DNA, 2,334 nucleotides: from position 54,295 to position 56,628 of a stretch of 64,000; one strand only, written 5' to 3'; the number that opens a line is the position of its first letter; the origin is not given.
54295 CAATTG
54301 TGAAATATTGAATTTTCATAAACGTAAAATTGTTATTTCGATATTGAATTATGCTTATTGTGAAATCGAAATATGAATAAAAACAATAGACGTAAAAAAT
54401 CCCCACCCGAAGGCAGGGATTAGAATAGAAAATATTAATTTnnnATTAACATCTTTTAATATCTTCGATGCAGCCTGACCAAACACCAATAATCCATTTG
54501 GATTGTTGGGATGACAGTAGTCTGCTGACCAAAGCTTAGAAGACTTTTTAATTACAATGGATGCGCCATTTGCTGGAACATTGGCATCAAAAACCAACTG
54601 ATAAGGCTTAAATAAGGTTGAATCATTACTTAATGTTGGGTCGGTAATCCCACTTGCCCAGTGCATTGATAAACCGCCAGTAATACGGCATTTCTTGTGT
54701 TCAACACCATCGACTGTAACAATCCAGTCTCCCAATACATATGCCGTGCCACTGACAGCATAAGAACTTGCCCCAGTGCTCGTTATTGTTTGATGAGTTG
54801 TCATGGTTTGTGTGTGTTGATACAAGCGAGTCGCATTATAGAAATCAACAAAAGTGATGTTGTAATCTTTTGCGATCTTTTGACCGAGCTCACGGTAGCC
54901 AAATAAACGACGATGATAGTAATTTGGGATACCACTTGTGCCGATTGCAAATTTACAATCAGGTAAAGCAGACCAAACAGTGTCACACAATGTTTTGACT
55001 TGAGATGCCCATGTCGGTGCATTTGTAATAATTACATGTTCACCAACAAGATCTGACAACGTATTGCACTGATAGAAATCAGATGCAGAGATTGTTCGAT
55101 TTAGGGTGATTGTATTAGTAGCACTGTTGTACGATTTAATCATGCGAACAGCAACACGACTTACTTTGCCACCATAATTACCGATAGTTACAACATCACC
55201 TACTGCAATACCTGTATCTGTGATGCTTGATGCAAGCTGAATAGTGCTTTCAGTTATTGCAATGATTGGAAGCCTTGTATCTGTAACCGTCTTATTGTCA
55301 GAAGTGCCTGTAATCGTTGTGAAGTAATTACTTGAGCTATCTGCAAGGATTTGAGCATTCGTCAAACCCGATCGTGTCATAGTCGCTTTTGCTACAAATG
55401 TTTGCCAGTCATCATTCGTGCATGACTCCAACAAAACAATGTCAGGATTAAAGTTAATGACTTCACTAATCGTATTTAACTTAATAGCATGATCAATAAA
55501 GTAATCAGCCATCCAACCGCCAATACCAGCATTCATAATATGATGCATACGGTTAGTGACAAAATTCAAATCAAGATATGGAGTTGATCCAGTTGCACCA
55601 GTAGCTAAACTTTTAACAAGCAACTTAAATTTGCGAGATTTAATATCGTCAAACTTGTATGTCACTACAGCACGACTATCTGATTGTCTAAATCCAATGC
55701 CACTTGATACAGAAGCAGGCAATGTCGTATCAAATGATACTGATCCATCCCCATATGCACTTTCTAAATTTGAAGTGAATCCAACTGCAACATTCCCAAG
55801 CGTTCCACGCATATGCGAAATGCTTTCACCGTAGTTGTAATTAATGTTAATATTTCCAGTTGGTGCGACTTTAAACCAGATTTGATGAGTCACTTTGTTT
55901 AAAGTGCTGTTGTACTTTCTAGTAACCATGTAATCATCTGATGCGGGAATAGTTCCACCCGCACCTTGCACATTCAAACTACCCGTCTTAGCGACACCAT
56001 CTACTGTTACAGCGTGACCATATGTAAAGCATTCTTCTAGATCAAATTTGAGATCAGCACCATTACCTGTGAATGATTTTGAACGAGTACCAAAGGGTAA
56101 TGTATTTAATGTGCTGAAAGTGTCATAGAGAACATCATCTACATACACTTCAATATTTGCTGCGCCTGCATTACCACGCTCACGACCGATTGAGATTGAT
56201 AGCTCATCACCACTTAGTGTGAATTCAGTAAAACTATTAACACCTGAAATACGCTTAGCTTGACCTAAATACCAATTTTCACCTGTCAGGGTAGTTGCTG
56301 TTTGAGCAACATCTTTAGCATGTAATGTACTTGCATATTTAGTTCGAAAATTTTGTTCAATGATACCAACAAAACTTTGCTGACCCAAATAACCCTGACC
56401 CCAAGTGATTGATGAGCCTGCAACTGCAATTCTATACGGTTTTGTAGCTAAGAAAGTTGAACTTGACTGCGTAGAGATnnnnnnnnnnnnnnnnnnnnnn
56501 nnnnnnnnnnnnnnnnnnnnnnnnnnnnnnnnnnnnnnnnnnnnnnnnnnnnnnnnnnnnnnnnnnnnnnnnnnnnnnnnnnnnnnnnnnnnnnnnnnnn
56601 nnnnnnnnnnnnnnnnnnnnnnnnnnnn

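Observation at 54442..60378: Two paralogous giant tail fibres, each ending in an SGNH/GDSL esterase-like domain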

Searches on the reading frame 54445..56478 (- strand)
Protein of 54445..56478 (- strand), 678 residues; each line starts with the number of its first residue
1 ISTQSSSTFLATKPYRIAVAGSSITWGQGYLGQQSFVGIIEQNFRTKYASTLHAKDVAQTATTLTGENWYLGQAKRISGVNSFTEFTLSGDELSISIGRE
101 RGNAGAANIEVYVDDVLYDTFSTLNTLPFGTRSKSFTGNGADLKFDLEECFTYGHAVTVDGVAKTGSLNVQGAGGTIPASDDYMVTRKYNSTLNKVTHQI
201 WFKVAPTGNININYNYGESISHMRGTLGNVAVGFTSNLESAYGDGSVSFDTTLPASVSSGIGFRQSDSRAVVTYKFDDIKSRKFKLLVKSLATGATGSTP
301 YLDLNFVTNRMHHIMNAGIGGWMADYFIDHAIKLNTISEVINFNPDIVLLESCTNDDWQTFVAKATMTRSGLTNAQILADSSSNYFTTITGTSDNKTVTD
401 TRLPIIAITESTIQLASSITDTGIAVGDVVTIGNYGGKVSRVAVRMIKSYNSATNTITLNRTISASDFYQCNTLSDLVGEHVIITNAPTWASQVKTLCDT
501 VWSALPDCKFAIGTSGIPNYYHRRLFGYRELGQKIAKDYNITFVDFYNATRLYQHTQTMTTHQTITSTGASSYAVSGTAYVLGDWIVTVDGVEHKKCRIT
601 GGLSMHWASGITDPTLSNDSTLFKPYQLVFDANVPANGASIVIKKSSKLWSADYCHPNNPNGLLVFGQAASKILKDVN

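Call 18: find_homologous_proteins(query=window:54445-56478:-, max_evalue=0.001)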
Query window:54445-56478:- (678 aa): 59 proteins with E <= 0.001 among 8000 candidates.
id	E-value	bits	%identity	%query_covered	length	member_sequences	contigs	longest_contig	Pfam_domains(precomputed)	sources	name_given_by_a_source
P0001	0.0e+0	1521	100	100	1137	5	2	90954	-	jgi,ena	jgi:hypothetical protein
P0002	0.0e+0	1342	85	100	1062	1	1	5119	-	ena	-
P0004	9.6e-288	974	62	100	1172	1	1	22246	PF13472.13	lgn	-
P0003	1.7e-287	973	63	99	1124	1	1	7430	-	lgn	-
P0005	7.3e-285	964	62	100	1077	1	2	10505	PF13472.13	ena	-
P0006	3.6e-284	962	61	100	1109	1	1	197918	PF13472.13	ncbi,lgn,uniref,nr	ncbi:hypothetical protein [Acinetobacter bohemicus]|uniref:hypothetical protein n=1 Tax=Acinetobacte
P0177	7.5e-275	931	61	99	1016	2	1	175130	-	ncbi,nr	ncbi:TPA: hypothetical protein VAM14_002560 [Acinetobacter baumannii]|nr:hypothetical protein [Acine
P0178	7.5e-273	925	61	100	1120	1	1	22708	-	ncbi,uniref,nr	ncbi:hypothetical protein [Acinetobacter baumannii]|uniref:hypothetical protein n=1 Tax=Acinetobacte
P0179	1.1e-272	924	61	99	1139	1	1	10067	-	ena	-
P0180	6.2e-271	918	60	99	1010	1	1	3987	-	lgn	-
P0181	3.3e-268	909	60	99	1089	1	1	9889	-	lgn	-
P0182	1.2e-267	908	59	100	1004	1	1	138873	PF13472.13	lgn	-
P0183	2.8e-265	900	59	100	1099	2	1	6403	PF13472.13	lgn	-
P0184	9.9e-264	895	59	100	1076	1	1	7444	PF13472.13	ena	-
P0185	2.2e-262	890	59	100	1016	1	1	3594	-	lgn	-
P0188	1.6e-258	877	58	100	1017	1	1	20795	PF13472.13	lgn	-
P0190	1.5e-226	772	58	89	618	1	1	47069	PF13472.13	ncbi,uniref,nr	ncbi:hypothetical protein [Acinetobacter genomosp. 15BJ]|uniref:Uncharacterized protein n=1 Tax=Acin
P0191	1.9e-209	715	50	99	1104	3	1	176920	PF13472.13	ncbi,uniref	ncbi:hypothetical protein [Achromobacter insolitus]|uniref:hypothetical protein n=2 Tax=Pseudomonado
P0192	2.9e-208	711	50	99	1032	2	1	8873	PF13472.13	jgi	jgi:hypothetical protein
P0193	1.3e-198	679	48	98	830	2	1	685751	PF13472.13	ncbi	-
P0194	3.6e-197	675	48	99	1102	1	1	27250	PF13472.13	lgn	-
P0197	1.4e-168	580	45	97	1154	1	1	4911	PF13472.13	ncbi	-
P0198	5.5e-167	575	44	99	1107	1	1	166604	PF13472.13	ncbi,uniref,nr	ncbi:hypothetical protein [Pseudomonas helleri]|uniref:hypothetical protein n=1 Tax=Pseudomonas hell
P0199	1.3e-164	567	44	98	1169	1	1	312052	PF13472.13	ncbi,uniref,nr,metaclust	ncbi:hypothetical protein [Pseudomonas helleri]|uniref:hypothetical protein n=1 Tax=Pseudomonas hell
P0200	4.6e-163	562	43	98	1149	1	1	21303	PF13472.13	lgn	-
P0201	1.0e-160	554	43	98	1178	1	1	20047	PF13472.13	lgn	-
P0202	4.6e-143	496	40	98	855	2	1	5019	PF13472.13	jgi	jgi:hypothetical protein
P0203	1.1e-134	468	39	98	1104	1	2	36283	PF13472.13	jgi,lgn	jgi:hypothetical protein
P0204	6.5e-106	373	36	97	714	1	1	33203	PF13472.13,PF00657.29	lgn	-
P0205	4.5e-105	370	35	98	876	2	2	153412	PF13472.13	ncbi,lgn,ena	-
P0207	1.3e-98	349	33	99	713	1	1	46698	PF13472.13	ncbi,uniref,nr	ncbi:SGNH/GDSL hydrolase family protein [Paenibacillus ginsengarvi]|uniref:Uncharacterized protein n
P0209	1.1e-96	343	34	97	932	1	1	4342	PF00395.26,PF13472.13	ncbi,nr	ncbi:MAG: S-layer homology domain-containing protein [Hyphomonadaceae bacterium]|nr:S-layer homology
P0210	3.6e-92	328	33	98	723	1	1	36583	PF13472.13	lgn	-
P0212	5.4e-88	314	41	59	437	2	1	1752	PF13472.13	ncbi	ncbi:hypothetical protein D9M68_582650 [compost metagenome]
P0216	1.9e-79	286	34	81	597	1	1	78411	PF13472.13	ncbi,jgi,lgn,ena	-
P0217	5.3e-79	284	37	79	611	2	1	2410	PF13472.13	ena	-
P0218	1.8e-78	282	35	79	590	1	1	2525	PF13472.13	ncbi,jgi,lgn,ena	-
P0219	3.0e-78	282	35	79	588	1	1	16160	PF13472.13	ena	-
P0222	1.3e-72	263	30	100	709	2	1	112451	PF13472.13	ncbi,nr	ncbi:MAG: hypothetical protein J0L75_03140 [Spirochaetes bacterium]|nr:hypothetical protein [Spiroch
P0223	1.7e-70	256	33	79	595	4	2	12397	PF13472.13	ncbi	-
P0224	4.8e-67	245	29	97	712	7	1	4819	PF13472.13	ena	-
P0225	2.5e-62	229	31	75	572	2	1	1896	PF13472.13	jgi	jgi:hypothetical protein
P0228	1.8e-49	187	31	81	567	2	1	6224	PF13472.13,PF00657.29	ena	-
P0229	1.0e-43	168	27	97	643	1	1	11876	PF13472.13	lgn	-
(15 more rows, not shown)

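Call 30: search_protein_representatives(protein=window:54445-56478:-)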
Query: 678 residues. Proteins with E-value up to 0.001 (for the whole library): 140; up to 1e-10: 125; up to 1e-30: 102. The best 140 are listed.
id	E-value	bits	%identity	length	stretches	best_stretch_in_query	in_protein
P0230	7.9e-268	906.4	58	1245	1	1-677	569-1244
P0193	4.3e-199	679.3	50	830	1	11-672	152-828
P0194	1.1e-197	674.6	50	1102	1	11-673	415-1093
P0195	2.6e-196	670.1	50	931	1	8-664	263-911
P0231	4.4e-172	590.1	46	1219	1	13-672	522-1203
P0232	4.2e-168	576.9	47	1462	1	8-670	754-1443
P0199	4.1e-165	567.1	46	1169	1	11-673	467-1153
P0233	1.1e-161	555.7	46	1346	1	10-671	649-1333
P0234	1.2e-159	549.0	45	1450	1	8-671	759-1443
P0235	1.6e-158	545.3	45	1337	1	14-674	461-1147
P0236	3.9e-157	540.7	46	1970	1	5-671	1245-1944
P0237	7.5e-156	536.5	45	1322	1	14-671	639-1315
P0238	9.2e-152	523.0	44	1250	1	13-669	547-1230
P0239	1.7e-150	518.8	45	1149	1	12-674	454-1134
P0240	2.4e-149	514.9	42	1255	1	11-677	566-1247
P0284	4.2e-71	256.5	33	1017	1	16-669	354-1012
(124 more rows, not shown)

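Call 34: predict_structure(alignment_id=A1)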
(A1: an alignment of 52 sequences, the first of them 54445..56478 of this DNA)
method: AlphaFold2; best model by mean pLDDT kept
length: 678 residues; sequences in the alignment: 52
mean_pLDDT: 94.8   pTM: 0.91
mean pLDDT of the five models: 94.8, 93.9, 93.6, 93.1, 92.7
residues with pLDDT >= 90: 629; 70-90: 40; 50-70: 4; < 50: 5
segments of 3 or more residues with pLDDT < 50: 1-5
pLDDT, mean of each block of 10 residues (from residue 1): 55 95 93 95 94 97 97 97 98 98 97 98 96 97 96 97 97 93 96 95 97 97 95 94 86 79 96 97 98 97 98 96 94 94 98 92 96 96 96 95 98 96 96 95 98 97 97 97 98 98 97 95 95 96 97 95 98 92 94 96 93 94 95 97 95 91 96 83
secondary structure, 60 per line:
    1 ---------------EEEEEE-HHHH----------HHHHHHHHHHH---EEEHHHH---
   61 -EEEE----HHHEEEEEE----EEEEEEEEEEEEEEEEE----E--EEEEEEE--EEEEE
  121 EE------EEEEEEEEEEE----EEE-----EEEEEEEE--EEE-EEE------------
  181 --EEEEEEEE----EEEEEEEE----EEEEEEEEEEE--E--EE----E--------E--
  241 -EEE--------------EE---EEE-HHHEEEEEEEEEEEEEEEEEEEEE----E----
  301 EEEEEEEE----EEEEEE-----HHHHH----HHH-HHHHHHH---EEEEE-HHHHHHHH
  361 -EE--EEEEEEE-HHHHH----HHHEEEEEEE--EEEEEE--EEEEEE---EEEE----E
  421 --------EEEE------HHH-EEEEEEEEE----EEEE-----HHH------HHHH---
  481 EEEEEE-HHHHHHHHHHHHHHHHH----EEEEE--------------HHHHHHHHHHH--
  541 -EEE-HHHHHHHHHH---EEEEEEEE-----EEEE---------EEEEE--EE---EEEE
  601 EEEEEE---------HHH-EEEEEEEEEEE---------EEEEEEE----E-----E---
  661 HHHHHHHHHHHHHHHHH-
elements in order: E16-21 H23-26 H37-47 E51-53 H54-57 E62-65 E73-78 E83-99 E107-113 E116-122 E129-139 E144-146 E152-159 E162-164 E166-168 E183-190 E195-202 E207-217 E242-244 E264-266 E271-291 E301-308 E313-318 H324-328 H337-343 E347-351 H353-360 E366-372 H374-378 E386-392 E395-400 E403-408 E412-415 E429-432 E443-451 E456-459 H474-477 E481-486 H488-504 E509-513 H528-538 E542-544 H546-555 E559-566 E572-575 E585-589 E597-606 E620-630 E640-646 H661-677

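Call 48: search_solved_structures(query=A1, max_evalue=1, show_alignments=2)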
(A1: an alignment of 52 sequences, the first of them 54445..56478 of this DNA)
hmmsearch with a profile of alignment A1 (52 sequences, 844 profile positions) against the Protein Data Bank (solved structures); distinct sequences matched with E-value up to 1: 8.
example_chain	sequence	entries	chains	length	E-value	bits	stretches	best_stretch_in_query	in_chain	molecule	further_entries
7ddy_D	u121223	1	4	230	2.6e-06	29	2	471-519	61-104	G-D-S-L family lipolytic protein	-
6hfz_A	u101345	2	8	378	0.0028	18.9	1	473-530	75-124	GDSL-like protein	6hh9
9hi5_A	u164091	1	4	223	0.1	13.8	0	476-517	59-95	GDSL-like protein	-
4iyj_A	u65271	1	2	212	0.14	13.4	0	476-517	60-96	GDSL-like protein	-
9hi4_C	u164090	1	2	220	0.14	13.3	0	476-517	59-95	FI6-focused design_03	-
4ppy_A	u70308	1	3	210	0.22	12.7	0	476-517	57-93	Putative acylhydrolase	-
9hi6_A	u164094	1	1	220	0.27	12.4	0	162-193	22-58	FI6-focused design_04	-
4q9a_A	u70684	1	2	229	0.48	11.6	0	472-526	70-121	Tat pathway signal sequence domain protein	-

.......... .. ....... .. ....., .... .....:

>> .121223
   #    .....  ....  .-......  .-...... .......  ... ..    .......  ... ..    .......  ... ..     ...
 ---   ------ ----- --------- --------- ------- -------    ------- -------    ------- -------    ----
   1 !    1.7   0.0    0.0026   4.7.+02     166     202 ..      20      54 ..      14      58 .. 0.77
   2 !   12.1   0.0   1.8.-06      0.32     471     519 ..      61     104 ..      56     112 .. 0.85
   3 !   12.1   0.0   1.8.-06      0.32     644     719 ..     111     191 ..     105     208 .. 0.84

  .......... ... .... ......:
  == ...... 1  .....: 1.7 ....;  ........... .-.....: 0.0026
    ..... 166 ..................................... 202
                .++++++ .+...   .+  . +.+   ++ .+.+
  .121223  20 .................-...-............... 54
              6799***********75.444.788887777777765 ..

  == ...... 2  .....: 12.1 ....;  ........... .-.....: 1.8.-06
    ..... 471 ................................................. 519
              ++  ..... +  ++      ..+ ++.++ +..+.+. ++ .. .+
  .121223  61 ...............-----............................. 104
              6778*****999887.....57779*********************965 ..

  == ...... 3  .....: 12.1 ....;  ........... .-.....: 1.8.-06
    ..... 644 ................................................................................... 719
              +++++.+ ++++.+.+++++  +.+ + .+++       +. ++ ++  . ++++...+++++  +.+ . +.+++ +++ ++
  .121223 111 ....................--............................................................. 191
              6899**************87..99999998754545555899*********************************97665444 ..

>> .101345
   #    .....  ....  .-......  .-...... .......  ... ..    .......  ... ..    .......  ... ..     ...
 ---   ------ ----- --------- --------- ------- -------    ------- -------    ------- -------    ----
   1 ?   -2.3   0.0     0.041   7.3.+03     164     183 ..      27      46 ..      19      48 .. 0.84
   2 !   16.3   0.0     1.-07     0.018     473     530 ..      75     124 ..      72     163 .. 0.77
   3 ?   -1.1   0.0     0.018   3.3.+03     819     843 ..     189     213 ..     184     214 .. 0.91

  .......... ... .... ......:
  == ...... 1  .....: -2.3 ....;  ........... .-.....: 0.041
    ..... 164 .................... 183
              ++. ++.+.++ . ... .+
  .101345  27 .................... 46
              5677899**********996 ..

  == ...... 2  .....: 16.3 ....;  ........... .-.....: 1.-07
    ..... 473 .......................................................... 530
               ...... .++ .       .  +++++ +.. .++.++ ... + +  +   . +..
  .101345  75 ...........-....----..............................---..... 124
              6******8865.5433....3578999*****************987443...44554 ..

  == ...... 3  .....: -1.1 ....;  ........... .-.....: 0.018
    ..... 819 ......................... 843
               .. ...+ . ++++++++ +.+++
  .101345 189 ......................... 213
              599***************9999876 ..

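Call 64: fold_search(model_id=the predicted structure, library=viral)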
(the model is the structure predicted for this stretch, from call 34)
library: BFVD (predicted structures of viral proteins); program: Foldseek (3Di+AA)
matches with E <= 10: 1317; with E <= 0.001: 19
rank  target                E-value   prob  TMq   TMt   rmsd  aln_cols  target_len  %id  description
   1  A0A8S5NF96            8.5e-38  1.00  0.57  0.34   8.8       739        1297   21  Uncharacterized protein [Siphoviridae sp. ctrok7]
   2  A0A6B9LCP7            8.6e-07  1.00  0.15  0.25  15.1       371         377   11  (no name in the UniProt tables at hand)
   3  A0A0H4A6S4            2.3e-06  1.00  0.24  0.23  20.5       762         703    8  (no name in the UniProt tables at hand)
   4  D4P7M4                3.5e-06  1.00  0.19  0.16  12.4       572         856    8  Tail fiber protein [Rhodococcus phage ReqiPoco6]
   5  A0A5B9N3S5            7.2e-06  1.00  0.20  0.18   9.8       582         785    8  Tail fiber protein [Klebsiella phage Sin4]
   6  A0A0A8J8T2            1.4e-05  0.84  0.09  0.07  27.6       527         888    8  Depolymerase, capsule K1-specific [Klebsiella phage K64-1]
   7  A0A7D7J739            2.1e-05  1.00  0.23  0.14  17.8       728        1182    8  (no name in the UniProt tables at hand)
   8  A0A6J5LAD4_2          2.5e-05  0.69  0.09  0.06  28.8       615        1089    9  Uncharacterized protein [uncultured Caudovirales phage]
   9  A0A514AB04            5.7e-05  1.00  0.25  0.36  13.4       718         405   10  (no name in the UniProt tables at hand)
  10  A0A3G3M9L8            1.2e-04  1.00  0.20  0.29  13.1       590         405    9  Uncharacterized protein [Gordonia phage Fosterous]
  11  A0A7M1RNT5            1.5e-04  1.00  0.19  0.23  14.5       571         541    8  Minor tail protein [Arthrobacter phage Thunderclap]
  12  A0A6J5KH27            1.6e-04  0.41  0.10  0.09  30.6       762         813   11  Uncharacterized protein [uncultured Caudovirales phage]
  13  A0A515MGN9            2.1e-04  0.96  0.18  0.19  23.8       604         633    9  (no name in the UniProt tables at hand)
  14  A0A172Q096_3          3.6e-04  0.10  0.08  0.04  57.6       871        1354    8  F5/8 type C domain-containing protein [Acinetobacter phage vB_AbaM_ME3]
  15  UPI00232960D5         4.0e-04  1.00  0.19  0.32  14.6       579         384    7  (no name look-up for this kind of identifier)
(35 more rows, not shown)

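Call 66: search_protein_families(library=pfam, alignment_id=A1, max_evalue=0.001)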
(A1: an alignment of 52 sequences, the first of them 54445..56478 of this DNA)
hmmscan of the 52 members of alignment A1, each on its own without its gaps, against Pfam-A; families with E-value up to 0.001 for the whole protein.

A. member 1, window:54445-56478:- (678 aa): 1 family
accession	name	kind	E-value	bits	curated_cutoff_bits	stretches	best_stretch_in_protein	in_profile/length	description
PF13472.12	Lipase_GDSL_2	-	6e-06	27.3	32.9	0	312-369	34-87/178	GDSL-like Lipase/Acylhydrolase family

B. families by the number of members that match (of 52 scanned): 4 families
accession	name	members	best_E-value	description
PF13472.12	Lipase_GDSL_2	43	1.3e-11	GDSL-like Lipase/Acylhydrolase family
PF00657.28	Lipase_GDSL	4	7.3e-07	GDSL-like Lipase/Acylhydrolase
PF00395.25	SLH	1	2.9e-15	S-layer homology domain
PF03423.18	CBM_25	1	0.00083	Carbohydrate binding domain (family 25)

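Call 67: find_encoding_contigs(protein=P0198, flank=8000, max_places=1)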
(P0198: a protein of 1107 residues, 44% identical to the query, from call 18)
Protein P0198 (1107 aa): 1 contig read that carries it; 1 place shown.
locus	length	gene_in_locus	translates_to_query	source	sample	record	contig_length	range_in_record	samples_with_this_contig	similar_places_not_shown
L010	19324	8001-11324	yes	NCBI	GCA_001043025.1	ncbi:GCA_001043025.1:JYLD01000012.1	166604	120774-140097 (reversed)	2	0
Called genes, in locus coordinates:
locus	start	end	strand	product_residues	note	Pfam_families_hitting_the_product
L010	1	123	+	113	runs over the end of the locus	PF14373:Imm_superinfect, PF09851:SHOCT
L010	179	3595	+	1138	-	PF06791:TMP_2, PF24622:TMP_4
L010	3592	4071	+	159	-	PF08875:DUF1833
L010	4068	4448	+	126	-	-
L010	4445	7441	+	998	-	PF24801:FNIII-A_GpJ (weak)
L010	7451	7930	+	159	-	-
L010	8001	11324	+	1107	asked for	PF13472:Lipase_GDSL_2 (faint)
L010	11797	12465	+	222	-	PF00182:Glyco_hydro_19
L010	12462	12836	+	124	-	-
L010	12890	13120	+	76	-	-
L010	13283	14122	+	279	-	PF00142:Fer4_NifH (weak), PF06564:CBP_BcsQ (weak), PF09140:MipZ (weak), PF10609:ParA, PF13614:AAA_31, PF01656:CbiA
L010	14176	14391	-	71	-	-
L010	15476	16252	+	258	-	PF01636:APH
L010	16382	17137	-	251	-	PF00345:PapD_N, PF02753:PapD_C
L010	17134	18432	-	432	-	PF00419:Fimbrial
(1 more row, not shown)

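Call 68: find_encoding_contigs(protein=P0207, flank=6000, max_places=1)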
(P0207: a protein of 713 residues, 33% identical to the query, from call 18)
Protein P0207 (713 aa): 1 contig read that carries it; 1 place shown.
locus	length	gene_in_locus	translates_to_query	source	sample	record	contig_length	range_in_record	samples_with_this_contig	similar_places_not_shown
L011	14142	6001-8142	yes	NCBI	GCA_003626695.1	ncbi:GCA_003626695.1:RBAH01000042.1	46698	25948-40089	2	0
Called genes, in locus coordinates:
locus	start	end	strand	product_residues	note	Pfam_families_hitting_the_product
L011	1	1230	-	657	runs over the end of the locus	PF02065:Melibiase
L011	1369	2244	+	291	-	PF02311:AraC_binding, PF12833:HTH_18 (weak), PF00165:HTH_AraC, PF12833:HTH_18, PF00165:HTH_AraC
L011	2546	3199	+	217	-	PF07299:EF-G-binding_N, PF16571:FBP_C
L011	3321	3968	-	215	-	PF13416:SBP_bac_8 (weak), PF01547:SBP_bac_1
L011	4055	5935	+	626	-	PF27114:Phage_tail_beta, PF12708:Pect-lyase_RHGA_epim, PF26986:Cap_depo (weak)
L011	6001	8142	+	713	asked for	PF13472:Lipase_GDSL_2 (faint)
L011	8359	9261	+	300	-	PF04909:Amidohydro_2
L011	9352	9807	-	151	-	PF04237:YjbR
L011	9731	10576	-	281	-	PF01063:Aminotran_4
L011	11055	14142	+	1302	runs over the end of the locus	PF00317:Ribonuc_red_lgN (faint), PF02867:Ribonuc_red_lgC, PF14528:LAGLIDADG_3, PF02867:Ribonuc_red_lgC, PF12637:TSCPD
